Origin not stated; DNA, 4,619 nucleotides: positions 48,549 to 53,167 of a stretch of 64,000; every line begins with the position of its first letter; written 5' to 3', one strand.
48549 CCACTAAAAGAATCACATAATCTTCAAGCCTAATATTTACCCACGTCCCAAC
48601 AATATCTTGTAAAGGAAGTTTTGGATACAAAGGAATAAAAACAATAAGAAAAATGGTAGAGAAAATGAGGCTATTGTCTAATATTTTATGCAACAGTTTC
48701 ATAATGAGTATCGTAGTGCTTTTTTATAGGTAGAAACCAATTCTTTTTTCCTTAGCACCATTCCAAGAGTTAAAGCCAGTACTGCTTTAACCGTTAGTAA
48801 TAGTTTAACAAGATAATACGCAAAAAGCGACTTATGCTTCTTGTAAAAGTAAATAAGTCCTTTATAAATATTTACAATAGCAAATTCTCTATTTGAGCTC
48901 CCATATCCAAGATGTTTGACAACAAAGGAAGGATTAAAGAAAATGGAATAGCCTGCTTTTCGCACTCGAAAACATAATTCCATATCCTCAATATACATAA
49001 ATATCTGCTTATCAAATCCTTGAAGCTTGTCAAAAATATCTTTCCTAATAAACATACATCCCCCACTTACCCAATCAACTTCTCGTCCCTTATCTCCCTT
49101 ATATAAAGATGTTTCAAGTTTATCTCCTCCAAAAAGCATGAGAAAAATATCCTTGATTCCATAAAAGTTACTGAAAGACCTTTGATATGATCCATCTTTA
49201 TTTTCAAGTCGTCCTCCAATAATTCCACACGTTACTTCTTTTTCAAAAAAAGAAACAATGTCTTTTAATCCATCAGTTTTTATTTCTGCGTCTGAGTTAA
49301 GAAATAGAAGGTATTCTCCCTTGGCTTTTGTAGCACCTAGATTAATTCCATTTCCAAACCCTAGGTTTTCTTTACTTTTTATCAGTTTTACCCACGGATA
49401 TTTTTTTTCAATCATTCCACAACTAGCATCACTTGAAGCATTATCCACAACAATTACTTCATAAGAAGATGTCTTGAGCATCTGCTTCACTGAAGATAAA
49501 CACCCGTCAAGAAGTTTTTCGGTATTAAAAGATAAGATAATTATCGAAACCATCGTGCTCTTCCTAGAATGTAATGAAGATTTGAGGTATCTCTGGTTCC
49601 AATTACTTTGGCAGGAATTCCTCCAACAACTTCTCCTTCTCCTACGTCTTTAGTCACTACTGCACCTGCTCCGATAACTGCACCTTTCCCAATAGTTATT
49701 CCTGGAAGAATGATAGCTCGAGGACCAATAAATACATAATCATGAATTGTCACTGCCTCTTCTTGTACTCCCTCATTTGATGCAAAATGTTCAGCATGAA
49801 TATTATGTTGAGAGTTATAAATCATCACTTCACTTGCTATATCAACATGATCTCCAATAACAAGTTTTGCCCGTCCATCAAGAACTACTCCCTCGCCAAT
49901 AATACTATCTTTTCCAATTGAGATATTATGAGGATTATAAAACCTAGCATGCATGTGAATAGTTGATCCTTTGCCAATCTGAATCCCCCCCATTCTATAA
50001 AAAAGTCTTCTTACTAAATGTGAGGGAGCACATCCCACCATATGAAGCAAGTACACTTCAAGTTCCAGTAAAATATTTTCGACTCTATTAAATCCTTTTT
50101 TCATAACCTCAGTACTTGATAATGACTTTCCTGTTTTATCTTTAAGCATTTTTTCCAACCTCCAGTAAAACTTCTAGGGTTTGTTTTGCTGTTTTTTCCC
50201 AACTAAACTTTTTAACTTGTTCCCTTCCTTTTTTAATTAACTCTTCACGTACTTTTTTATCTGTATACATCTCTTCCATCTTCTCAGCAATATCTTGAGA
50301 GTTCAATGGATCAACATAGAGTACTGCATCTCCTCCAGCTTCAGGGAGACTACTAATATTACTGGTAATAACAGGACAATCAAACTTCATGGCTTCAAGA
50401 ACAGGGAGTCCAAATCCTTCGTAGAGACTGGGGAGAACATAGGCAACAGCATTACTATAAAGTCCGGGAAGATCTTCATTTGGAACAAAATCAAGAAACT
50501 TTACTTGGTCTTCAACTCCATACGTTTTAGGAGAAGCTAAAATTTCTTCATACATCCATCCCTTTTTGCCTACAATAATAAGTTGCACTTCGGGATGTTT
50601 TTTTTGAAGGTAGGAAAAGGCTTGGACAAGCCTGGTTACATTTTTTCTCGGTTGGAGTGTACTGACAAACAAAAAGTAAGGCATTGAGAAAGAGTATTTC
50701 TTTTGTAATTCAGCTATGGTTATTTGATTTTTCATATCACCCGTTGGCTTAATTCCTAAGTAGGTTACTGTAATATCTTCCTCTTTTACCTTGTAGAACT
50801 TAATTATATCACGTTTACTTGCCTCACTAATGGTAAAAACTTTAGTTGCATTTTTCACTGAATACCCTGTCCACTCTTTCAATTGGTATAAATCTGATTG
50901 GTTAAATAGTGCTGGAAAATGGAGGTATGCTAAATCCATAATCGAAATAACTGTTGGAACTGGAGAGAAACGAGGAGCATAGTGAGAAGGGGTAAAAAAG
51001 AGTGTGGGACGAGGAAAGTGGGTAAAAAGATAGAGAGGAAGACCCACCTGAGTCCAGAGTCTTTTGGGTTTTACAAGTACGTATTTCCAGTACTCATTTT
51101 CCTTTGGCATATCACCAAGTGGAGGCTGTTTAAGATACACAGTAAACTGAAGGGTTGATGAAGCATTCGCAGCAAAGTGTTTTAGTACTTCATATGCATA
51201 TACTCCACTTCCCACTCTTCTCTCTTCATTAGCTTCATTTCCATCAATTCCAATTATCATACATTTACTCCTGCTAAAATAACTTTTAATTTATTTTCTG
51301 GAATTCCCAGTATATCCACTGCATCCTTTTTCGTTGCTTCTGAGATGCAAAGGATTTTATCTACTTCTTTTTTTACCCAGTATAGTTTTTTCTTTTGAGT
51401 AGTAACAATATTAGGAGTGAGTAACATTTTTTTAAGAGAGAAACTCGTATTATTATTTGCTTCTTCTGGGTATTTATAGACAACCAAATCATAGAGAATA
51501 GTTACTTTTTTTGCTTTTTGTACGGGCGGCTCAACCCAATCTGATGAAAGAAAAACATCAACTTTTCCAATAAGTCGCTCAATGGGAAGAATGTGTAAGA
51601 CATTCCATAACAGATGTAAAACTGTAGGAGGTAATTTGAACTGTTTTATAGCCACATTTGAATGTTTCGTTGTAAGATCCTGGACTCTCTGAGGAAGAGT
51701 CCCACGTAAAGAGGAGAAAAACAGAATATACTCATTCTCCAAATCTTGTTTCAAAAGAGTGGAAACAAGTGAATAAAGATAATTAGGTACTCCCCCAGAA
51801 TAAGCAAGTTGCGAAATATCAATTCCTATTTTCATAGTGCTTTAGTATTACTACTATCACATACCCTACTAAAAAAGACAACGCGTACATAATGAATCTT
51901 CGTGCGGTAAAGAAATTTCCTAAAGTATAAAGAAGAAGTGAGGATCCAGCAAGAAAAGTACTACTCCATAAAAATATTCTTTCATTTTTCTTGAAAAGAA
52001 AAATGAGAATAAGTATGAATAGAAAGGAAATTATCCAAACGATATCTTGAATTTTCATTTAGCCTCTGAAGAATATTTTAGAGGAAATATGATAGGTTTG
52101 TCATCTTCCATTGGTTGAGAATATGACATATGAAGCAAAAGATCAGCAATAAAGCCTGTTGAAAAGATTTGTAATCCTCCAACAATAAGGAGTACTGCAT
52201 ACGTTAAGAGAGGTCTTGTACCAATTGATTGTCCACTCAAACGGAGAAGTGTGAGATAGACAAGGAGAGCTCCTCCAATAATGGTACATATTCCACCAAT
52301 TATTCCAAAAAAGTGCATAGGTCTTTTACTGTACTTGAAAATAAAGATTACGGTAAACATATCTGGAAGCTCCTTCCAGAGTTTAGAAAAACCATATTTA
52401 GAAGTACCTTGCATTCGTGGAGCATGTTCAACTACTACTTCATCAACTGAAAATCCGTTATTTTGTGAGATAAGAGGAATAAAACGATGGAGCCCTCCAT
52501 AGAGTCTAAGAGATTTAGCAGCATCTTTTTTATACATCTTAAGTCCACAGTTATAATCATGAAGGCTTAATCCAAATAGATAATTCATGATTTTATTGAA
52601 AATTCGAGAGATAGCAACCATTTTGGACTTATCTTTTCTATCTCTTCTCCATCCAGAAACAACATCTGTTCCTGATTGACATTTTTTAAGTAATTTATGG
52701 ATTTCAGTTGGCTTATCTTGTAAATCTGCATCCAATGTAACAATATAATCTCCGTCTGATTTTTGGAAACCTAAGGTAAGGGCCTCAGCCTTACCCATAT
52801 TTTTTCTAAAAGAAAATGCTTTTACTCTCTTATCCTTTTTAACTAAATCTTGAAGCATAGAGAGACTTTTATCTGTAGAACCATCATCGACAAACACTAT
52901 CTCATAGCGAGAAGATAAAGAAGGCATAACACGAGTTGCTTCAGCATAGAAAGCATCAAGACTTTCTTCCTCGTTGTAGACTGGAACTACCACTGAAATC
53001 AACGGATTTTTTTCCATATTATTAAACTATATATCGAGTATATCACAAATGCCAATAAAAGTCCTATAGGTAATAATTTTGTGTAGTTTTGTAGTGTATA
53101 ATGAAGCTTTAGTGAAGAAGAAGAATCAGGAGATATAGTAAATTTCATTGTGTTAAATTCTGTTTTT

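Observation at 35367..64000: ~29 kb glycan-assembly supercluster dominated by GT-C membrane enzymes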

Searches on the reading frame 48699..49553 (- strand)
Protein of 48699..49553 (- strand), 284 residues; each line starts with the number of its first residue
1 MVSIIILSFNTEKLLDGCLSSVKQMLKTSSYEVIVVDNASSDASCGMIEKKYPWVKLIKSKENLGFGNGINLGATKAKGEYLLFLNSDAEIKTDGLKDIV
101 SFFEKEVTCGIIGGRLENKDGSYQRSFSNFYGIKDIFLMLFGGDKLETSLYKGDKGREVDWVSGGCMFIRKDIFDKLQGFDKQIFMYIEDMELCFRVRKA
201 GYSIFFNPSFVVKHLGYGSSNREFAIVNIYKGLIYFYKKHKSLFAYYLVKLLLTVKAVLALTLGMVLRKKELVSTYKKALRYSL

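Call 4: search_protein_families(library=pfam, proteins=[window:48699-49553:-], max_evalue=0.01)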
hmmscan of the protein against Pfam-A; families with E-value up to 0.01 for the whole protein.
window:48699-49553:- (284 aa): 7 families
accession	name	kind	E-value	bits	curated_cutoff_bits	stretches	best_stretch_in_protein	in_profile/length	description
PF00535.33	Glycos_transf_2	-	4.3e-26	92.3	23.3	1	3-177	1-167/168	Glycosyl transferase family 2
PF13641.12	Glyco_tranf_2_3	-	1.3e-13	52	27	1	2-215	3-212/230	Glycosyltransferase like family 2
PF13712.12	Glyco_tranf_2_5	-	3.5e-09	37.1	27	1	62-205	37-178/210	Glycosyltransferase like family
PF13632.12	Glyco_trans_2_3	-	1.3e-07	32.1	27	1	82-211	2-120/198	Glycosyl transferase family group 2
PF10111.15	Glyco_tranf_2_2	-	4.2e-07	30.2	27.3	1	28-236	27-231/276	Glycosyltransferase like family 2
PF13506.12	Glyco_transf_21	-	3.6e-05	23.8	21.7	1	73-220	25-161/174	Glycosyl transferase family 21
PF02709.20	Glyco_transf_7C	-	0.00066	19.7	23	1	162-207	19-65/78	N-terminal domain of galactosyltransferase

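Call 26: search_protein_families(library=ncbifam, proteins=[window:48699-49553:-], max_evalue=0.00001)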
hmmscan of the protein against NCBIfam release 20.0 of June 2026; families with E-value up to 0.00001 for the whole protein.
window:48699-49553:- (284 aa): 13 families
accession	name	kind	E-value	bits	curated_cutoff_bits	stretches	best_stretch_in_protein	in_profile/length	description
TIGR04283.1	glyco_like_mftF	equivalog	1.7e-21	76.8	182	1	2-144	1-138/221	TIGR04283 family arsenosugar biosynthesis glycosyltransferase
NF041875.1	EPS_EpsD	equivalog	3.4e-18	66.1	370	1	2-224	1-216/325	exopolysaccharide biosynthesis glycosyltransferase EpsD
TIGR03965.1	mycofact_glyco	equivalog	8.7e-17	61.1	280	1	2-214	76-280/467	mycofactocin biosynthesis glycosyltransferase MftF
TIGR03937.1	PgaC_IcaA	equivalog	8e-16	58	422.3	1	1-114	46-161/407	poly-beta-1,6-N-acetyl-D-glucosamine synthase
TIGR01556.1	rhamnosyltran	subfamily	2.4e-15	56.5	200.55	1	22-268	13-248/281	rhamnosyltransferase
NF038302.1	EPS_HpsE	equivalog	1.4e-13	50.5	300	1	2-215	3-223/307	hormogonium polysaccharide biosynthesis glycosyltransferase HpsE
NF038299.1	EPS_HpsN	equivalog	2.2e-12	46.6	425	1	1-221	2-227/317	hormogonium polysaccharide biosynthesis glycosyltransferase HpsN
NF007482.0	PRK10073.1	equivalog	2.3e-12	46.6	423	1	2-94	8-101/334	glycosyltransferase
NF047683.1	TeichurnBiosyTuaG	equivalog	3.1e-12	46.7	400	1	2-107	8-115/252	teichuronic acid biosynthesis protein TuaG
TIGR03111.1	glyc2_xrt_Gpos1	hypoth_equivalog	1.2e-11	44.1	363.95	1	2-124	51-178/439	TIGR03111 family XrtG-associated glycosyltransferase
NF041394.1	GtaseAglG_Halo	equivalog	1.7e-08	34.2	440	1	2-214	3-215/304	glucosyl-dolichyl phosphate glucuronosyltransferase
NF050050.1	ProtGlycPglI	equivalog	2.8e-08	33.5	500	1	2-128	4-132/306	GalNAc(5)-diNAcBac-PP-undecaprenol beta-1,3-glucosyltransferase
NF053739.1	GlytfEpsEBac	equivalog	1e-06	27.9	450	1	2-117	3-121/265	glycosyltransferase EpsE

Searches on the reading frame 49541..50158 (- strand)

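Call 4: search_protein_families(library=pfam, proteins=[window:49541-50158:-], max_evalue=0.01)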
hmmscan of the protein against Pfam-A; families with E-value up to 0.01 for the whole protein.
window:49541-50158:- (205 aa): 3 families
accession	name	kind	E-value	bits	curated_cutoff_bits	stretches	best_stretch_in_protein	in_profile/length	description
PF00132.30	Hexapep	-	7.5e-18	63.8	27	1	136-170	2-36/36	Bacterial transferase hexapeptide (six repeats)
PF14602.12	Hexapep_2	-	1.7e-09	37.6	27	1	136-170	2-34/34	Hexapeptide repeat of succinyl-transferase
PF25084.1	LbH_EIF2B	-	0.00013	22.3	54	1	77-168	20-99/105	EIF2B subunit epsilon LbH domain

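Call 26: search_protein_families(library=ncbifam, proteins=[window:49541-50158:-], max_evalue=0.00001)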
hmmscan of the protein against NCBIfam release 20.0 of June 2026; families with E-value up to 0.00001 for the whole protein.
window:49541-50158:- (205 aa): 35 families (the best 25 are shown)
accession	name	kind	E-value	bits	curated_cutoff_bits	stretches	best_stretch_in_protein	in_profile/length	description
NF007797.0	PRK10502.1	subfamily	1.2e-27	96.8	192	1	36-190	30-180/183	WcaF family extracellular polysaccharide biosynthesis acetyltransferase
NF007499.0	PRK10092.1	equivalog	1.3e-20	74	314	1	73-186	68-180/183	maltose O-acetyltransferase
NF038307.1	EPS_acetyl_HpsU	equivalog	3e-20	72.6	305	1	44-185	37-174/178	hormogonium polysaccharide biosynthesis acetyltransferase HpsU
NF007240.0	PRK09677.1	equivalog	1.2e-18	67.3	243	1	57-191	42-186/192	putative lipopolysaccharide biosynthesis O-acetyl transferase WbbJ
TIGR03570.1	NeuD_NnaD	subfamily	1.9e-18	66.8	160.8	1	52-184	75-202/202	NeuD/PglB/VioB family sugar acetyltransferase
NF007076.0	PRK09527.1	equivalog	2.4e-17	63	347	1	60-196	57-192/203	galactoside O-acetyltransferase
TIGR03308.1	phn_thr-fam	hypoth_equivalog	3.5e-17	62.9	201.65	1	114-204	90-177/204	phosphonate metabolim protein, transferase hexapeptide repeat family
TIGR03532.1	DapD_Ac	equivalog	1.5e-16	60.7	231.75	1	60-190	100-215/231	2,3,4,5-tetrahydropyridine-2,6-dicarboxylate N-acetyltransferase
NF041874.1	EPS_EpsC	equivalog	3.3e-16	59.5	150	1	78-188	61-166/168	serine O-acetyltransferase EpsC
TIGR04008.1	WcaF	equivalog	1.5e-15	57.6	326.3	1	48-189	39-178/180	colanic acid biosynthesis acetyltransferase WcaF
NF058585.1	HptprglPActTf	PfamEq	3.4e-15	56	300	1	134-192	105-163/172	heptaprenylglyceryl phosphate O-acetyltransferase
NF000490.1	chloram_CatB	equivalog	5.6e-14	51.9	350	1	104-194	80-169/210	type B chloramphenicol O-acetyltransferase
NF033468.1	stregram_VatI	exception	5.8e-13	49.1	415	1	137-203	114-180/208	streptogramin A O-acetyltransferase Vat(I)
NF000311.1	Vat_ABCDEFH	equivalog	8.2e-13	48.4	300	1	137-203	112-178/201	Vat family streptogramin A O-acetyltransferase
TIGR01172.1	cysE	equivalog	1.4e-12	47.9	210.65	1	77-184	60-162/162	serine O-acetyltransferase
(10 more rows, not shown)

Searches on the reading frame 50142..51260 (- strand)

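Call 4: search_protein_families(library=pfam, proteins=[window:50142-51260:-], max_evalue=0.01)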
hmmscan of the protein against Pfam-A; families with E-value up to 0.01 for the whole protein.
window:50142-51260:- (372 aa): 5 families
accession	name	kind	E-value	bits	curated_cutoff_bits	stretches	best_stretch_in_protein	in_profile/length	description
PF00534.26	Glycos_transf_1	-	6.5e-39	133.7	26.4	1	194-347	16-171/172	Glycosyl transferases group 1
PF13692.12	Glyco_trans_1_4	-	6.6e-29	101.4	27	1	194-334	2-142/142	Glycosyl transferases group 1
PF13524.12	Glyco_trans_1_2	-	3.7e-09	37.1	25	1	218-362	9-143/144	Glycosyl transferase-like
PF20706.3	GT4-conflict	-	1.8e-07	30.9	26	1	205-359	211-383/385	Family 4 Glycosyltransferase in conflict systems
PF13439.12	Glyco_transf_4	-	1.1e-05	25.9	28.5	1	84-171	72-167/170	Glycosyltransferase Family 4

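Call 26: search_protein_families(library=ncbifam, proteins=[window:50142-51260:-], max_evalue=0.00001)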
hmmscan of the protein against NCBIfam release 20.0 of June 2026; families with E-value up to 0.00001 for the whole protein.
window:50142-51260:- (372 aa): 31 families (the best 25 are shown)
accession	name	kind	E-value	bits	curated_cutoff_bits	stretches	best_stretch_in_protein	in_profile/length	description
TIGR04047.1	MSMEG_0565_glyc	hypoth_equivalog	3.5e-32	111.9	259.85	1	125-364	126-370/373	MSMEG_0565 family glycosyltransferase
TIGR02149.1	glgA_Coryne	subfamily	3.9e-26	92.1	302.4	1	101-367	107-389/391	glycogen synthase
TIGR03449.1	mycothiol_MshA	equivalog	3.1e-22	79.1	462.5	1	135-364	162-399/406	D-inositol-3-phosphate glycosyltransferase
TIGR04157.1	glyco_rSAM_CFB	subfamily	1.6e-21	76.8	400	1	135-320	167-351/406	TIGR04157 family glycosyltransferase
TIGR03999.1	thiol_BshA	equivalog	5.8e-21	74.8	273.7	1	126-361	133-366/375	N-acetyl-alpha-D-glucosaminyl L-malate synthase BshA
NF038295.1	EPS_HpsP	equivalog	1.4e-20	73.7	550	1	142-365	160-384/388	hormogonium polysaccharide biosynthesis glycosyltransferase HpsP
NF041876.1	EPS_EpsE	equivalog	1.9e-18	66.9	400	1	196-359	217-387/389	exopolysaccharide biosynthesis GT4 family glycosyltransferase EpsE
TIGR03088.1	stp2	hypoth_equivalog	3.3e-18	65.9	409.05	1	176-364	180-369/374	TIGR03088 family PEP-CTERM/XrtA system glycosyltransferase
NF050063.1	ProtGlycPglJ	equivalog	1.5e-15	57.3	500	1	138-364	145-362/363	N-acetylgalactosamine-N,N'-diacetylbacillosaminyl-diphospho-undecaprenol 4-alpha-N-acetylgalactosaminyltransferase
NF038229.1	Glyco4_Geo_Pelo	equivalog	2.8e-15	56.2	400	1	133-366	105-334/338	GPMC system family 4 glycosyltransferase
NF047684.1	TeichurnBiosyTuaC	equivalog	6.7e-14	51.6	550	1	134-361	161-382/391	teichuronic acid biosynthesis protein TuaC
NF041010.1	glycosy_Agl16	equivalog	1.5e-13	50.4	575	1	135-364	131-347/352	glycosylation protein Agl16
NF046085.1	XrtY_assoc_Gly1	equivalog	1.6e-12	47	400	1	128-363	151-379/387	XrtY-associated glycosyltransferase XYAG1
TIGR04063.1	stp3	hypoth_equivalog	1e-11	44.4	442.05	1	129-360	149-387/397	TIGR04063 family PEP-CTERM/XrtA system glycosyltransferase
NF050056.1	ProtGlycPglH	equivalog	1.7e-11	43.8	600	1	193-368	179-353/354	GalNAc-alpha-(1->4)-GalNAc-alpha-(1->3)-diNAcBac-PP-undecaprenol alpha-1,4-N-acetyl-D-galactosaminyltransferase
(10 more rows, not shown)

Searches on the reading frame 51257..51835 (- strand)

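Call 4: search_protein_families(library=pfam, proteins=[window:51257-51835:-], max_evalue=0.01)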
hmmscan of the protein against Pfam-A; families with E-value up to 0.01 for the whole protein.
window:51257-51835:- (192 aa): 2 families
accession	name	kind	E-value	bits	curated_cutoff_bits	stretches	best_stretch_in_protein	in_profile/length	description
PF13439.12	Glyco_transf_4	-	2.9e-08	34.3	28.5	1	14-191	2-167/170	Glycosyltransferase Family 4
PF06925.17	MGDG_synth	-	0.0052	17.3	25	0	135-185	115-164/169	Monogalactosyldiacylglycerol (MGDG) synthase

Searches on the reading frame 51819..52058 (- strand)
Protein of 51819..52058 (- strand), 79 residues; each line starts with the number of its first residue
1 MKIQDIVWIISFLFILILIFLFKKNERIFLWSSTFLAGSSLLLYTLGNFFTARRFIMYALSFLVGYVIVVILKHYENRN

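Call 80: search_protein_families(library=pfam, proteins=[window:51819-52058:-], max_evalue=10)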
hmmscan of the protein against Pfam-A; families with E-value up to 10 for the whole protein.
window:51819-52058:- (79 aa): 5 families
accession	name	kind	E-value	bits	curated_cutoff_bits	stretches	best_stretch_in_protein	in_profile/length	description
PF02790.20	COX2_TM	-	0.054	14.1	22.8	1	34-78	7-51/88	Cytochrome C oxidase subunit II, transmembrane domain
PF14256.11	YwiC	-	0.065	13.9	25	1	7-73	34-100/126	YwiC-like protein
PF12666.12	PrgI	-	0.083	13.9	27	1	46-75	14-42/91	PrgI family protein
PF13273.12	DUF4064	-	0.96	10.1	32.1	1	6-39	65-96/102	Protein of unknown function (DUF4064)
PF13567.11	DUF4131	-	8.5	6.5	31.6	0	7-44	7-48/165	Domain of unknown function (DUF4131)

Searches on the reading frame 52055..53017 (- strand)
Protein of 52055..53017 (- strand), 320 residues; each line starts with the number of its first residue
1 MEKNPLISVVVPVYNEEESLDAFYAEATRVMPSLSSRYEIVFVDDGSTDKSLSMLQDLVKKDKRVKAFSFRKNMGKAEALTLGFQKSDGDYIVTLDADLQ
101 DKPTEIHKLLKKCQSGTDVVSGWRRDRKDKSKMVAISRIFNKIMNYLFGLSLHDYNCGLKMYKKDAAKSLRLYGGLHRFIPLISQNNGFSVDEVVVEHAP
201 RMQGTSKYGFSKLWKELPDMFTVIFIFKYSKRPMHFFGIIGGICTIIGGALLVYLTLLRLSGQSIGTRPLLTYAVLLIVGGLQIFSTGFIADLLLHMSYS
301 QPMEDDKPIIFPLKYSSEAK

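Call 4: search_protein_families(library=pfam, proteins=[window:52055-53017:-], max_evalue=0.01)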
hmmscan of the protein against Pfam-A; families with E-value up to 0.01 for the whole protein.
window:52055-53017:- (320 aa): 4 families
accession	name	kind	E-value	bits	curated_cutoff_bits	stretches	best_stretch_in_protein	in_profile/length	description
PF00535.33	Glycos_transf_2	-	4.4e-34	118.3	23.3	1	8-169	1-166/168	Glycosyl transferase family 2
PF10111.15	Glyco_tranf_2_2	-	1.9e-09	37.9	27.3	1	8-114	1-107/276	Glycosyltransferase like family 2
PF13641.12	Glyco_tranf_2_3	-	0.0027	18.2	27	1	7-111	3-109/230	Glycosyltransferase like family 2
PF13704.12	Glyco_tranf_2_4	-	0.0097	16.8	27.5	0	38-98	20-81/98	Glycosyl transferase family 2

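Call 11: search_protein_families(library=ncbifam, proteins=[window:52055-53017:-], max_evalue=1)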
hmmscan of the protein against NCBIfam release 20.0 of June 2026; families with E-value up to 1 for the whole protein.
window:52055-53017:- (320 aa): 26 families (the best 25 are shown)
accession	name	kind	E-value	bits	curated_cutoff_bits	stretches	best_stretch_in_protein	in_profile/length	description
NF007986.1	PRK10714.1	equivalog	1.2e-50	172.3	529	1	7-292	8-291/316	undecaprenyl-phosphate 4-deoxy-4-formamido-L-arabinose transferase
NF047588.1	GlcsyltransPgfSStrep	equivalog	2.3e-42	145.3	500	1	7-294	3-287/308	glycosyltransferase PgfS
TIGR04182.1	glyco_TIGR04182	equivalog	9.8e-25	87.5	325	1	7-298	2-286/293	S-layer glycoprotein N-glycosyltransferase AglJ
TIGR03937.1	PgaC_IcaA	equivalog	4.2e-18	65.5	422.3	1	2-116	42-153/407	poly-beta-1,6-N-acetyl-D-glucosamine synthase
NF007482.0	PRK10073.1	equivalog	4.5e-15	55.5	423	1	1-113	2-110/334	glycosyltransferase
NF047683.1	TeichurnBiosyTuaG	equivalog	1.1e-14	54.7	400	1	2-111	3-109/252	teichuronic acid biosynthesis protein TuaG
NF041875.1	EPS_EpsD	equivalog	4.1e-13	49.4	370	1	7-120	1-111/325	exopolysaccharide biosynthesis glycosyltransferase EpsD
TIGR04283.1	glyco_like_mftF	equivalog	3.4e-12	46.4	182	1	7-143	1-127/221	TIGR04283 family arsenosugar biosynthesis glycosyltransferase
TIGR04242.1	nodulat_NodC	equivalog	1.3e-10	40.8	550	1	2-115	45-158/395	chitooligosaccharide synthase NodC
TIGR03111.1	glyc2_xrt_Gpos1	hypoth_equivalog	2e-10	40.1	363.95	1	3-118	47-161/439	TIGR03111 family XrtG-associated glycosyltransferase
NF058614.1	PPMAGASynPpgS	equivalog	1e-09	38.1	370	1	9-173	4-168/226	polyprenyl-phospho-N-acetylgalactosaminyl synthase PpgS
NF010496.0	PRK13915.1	equivalog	2.8e-09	36.5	262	1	6-108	32-137/307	glucosyl-3-phosphoglycerate synthase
NF041391.1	DPhHxTase_Halo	equivalog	3.4e-09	36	375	1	13-204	3-189/213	dolichyl-phosphate hexose transferase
TIGR03965.1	mycofact_glyco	equivalog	2e-08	33.5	280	1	4-112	73-178/467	mycofactocin biosynthesis glycosyltransferase MftF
NF050050.1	ProtGlycPglI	equivalog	8.1e-08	32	500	1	5-120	2-115/306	GalNAc(5)-diNAcBac-PP-undecaprenol beta-1,3-glucosyltransferase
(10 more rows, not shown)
